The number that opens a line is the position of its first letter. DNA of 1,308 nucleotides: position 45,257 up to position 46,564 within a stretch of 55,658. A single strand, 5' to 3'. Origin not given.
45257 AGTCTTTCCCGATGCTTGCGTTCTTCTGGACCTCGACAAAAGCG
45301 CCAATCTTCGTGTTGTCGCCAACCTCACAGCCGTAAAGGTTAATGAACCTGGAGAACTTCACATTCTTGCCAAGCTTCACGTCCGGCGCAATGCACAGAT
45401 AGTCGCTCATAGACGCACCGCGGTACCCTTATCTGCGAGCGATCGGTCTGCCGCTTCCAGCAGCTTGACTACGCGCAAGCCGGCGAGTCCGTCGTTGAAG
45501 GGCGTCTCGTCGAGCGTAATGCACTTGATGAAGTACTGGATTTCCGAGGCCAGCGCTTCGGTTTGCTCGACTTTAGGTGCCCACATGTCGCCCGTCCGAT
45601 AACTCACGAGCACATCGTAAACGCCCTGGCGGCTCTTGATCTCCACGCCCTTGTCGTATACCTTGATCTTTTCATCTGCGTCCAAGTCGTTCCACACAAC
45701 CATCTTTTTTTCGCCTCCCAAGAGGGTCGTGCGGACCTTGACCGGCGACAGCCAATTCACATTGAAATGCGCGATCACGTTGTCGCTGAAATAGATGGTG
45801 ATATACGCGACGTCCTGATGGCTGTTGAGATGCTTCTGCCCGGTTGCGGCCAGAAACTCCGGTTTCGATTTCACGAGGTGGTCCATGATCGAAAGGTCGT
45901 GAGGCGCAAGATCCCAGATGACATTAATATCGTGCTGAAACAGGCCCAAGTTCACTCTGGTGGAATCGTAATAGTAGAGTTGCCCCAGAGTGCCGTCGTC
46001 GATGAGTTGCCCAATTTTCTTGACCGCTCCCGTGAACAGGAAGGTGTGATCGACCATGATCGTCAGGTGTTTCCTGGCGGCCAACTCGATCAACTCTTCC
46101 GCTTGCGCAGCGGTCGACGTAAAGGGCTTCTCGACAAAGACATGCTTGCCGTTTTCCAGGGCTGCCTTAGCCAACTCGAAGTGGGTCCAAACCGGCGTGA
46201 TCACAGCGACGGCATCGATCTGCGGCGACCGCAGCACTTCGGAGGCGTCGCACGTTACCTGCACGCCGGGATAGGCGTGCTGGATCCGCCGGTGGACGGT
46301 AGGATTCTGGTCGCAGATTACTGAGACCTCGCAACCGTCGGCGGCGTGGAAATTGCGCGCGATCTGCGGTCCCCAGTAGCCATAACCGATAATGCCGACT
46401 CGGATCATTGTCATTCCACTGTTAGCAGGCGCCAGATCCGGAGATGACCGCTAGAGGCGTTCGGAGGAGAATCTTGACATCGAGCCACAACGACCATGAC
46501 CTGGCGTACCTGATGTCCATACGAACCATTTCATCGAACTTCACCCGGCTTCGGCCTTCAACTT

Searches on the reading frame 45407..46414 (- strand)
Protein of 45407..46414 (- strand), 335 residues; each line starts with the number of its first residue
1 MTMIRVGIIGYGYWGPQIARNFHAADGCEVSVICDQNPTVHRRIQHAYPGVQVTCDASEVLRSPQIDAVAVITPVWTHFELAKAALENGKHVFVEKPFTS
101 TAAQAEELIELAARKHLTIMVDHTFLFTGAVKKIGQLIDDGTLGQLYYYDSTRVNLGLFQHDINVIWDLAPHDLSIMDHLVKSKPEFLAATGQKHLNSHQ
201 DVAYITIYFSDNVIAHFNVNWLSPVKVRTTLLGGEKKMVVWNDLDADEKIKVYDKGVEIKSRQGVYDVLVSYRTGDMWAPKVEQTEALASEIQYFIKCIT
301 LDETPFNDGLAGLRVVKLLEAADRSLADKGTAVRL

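Call 19: search_protein_families(library=pfam, proteins=[window:45407-46414:-], max_evalue=0.00001)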
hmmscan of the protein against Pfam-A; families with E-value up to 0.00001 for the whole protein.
window:45407-46414:- (335 aa): 2 families
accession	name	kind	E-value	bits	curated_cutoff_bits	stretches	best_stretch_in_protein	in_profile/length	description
PF01408.29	GFO_IDH_MocA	-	3e-29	102.6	24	1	4-123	1-120/120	Oxidoreductase family, NAD-binding Rossmann fold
PF22725.1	GFO_IDH_MocA_C3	-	2e-09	37.9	27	1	132-233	2-118/124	GFO/IDH/MocA C-terminal domain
